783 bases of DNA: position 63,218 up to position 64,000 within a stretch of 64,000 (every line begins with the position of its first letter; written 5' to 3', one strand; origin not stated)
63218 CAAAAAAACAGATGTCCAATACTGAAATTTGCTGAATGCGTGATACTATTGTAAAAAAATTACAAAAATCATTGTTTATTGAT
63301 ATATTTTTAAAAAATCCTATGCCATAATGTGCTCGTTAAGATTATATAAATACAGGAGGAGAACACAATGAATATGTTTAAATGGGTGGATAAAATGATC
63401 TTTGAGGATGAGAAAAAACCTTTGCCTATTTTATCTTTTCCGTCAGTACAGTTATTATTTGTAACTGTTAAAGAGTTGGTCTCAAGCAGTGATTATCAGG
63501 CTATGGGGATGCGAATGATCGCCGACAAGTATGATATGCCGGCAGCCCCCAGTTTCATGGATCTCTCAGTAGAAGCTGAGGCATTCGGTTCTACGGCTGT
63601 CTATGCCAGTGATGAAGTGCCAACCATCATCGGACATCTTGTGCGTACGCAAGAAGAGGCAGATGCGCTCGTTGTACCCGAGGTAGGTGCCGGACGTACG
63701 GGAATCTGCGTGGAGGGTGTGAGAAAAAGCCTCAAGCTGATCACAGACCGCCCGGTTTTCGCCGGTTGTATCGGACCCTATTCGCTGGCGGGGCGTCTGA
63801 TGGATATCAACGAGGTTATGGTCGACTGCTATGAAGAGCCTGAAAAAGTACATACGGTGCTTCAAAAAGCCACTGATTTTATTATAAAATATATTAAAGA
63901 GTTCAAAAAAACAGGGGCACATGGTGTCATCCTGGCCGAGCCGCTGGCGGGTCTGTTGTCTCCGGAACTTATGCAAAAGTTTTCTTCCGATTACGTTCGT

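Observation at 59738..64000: Bacterial MtaB-like corrinoid methyltransferase island with PocR-AraC regulator and divergent MtaA-like gene, but no corrinoid protein between them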

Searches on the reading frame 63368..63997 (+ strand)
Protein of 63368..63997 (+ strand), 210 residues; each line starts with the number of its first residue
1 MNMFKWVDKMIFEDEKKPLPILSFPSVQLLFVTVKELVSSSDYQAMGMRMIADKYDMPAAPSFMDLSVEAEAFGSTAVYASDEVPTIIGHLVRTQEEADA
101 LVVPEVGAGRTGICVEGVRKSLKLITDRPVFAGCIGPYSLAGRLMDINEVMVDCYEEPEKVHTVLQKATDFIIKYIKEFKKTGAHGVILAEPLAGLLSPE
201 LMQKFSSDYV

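Call 4: search_protein_families(library=pfam, proteins=[window:63368-63997:+], max_evalue=0.01)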
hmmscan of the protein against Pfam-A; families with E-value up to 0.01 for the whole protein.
window:63368-63997:+ (210 aa): 1 family
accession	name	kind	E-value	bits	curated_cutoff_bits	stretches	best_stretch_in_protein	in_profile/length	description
PF01208.23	URO-D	-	3.6e-26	92.4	23.9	1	34-209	42-224/346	Uroporphyrinogen decarboxylase (URO-D)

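Call 6: search_protein_families(library=ncbifam, proteins=[window:63368-63997:+], max_evalue=0.001)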
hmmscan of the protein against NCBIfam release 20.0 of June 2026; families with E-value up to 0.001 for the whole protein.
window:63368-63997:+ (210 aa): 5 families
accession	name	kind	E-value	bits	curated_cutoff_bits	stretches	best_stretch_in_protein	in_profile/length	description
NF004889.0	PRK06252.1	subfamily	2.1e-19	69.7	244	1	65-206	74-219/340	methylcobalamin:coenzyme M methyltransferase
NF040654.1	MtaA_Meth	equivalog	1.8e-13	50.1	400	1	65-203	71-209/337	methylcobamide:CoM methyltransferase MtaA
TIGR01463.1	mtaA_cmuA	subfamily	2e-13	50.3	235.4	1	63-207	71-219/340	MtaA/CmuA family methyltransferase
NF041608.1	methylcob_mtaseMtbA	equivalog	6.2e-13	48.5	600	1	64-206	73-218/339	methylcobamide:CoM methyltransferase MtbA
TIGR01464.1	hemE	equivalog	1e-07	31.3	302.95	1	53-209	58-219/338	uroporphyrinogen decarboxylase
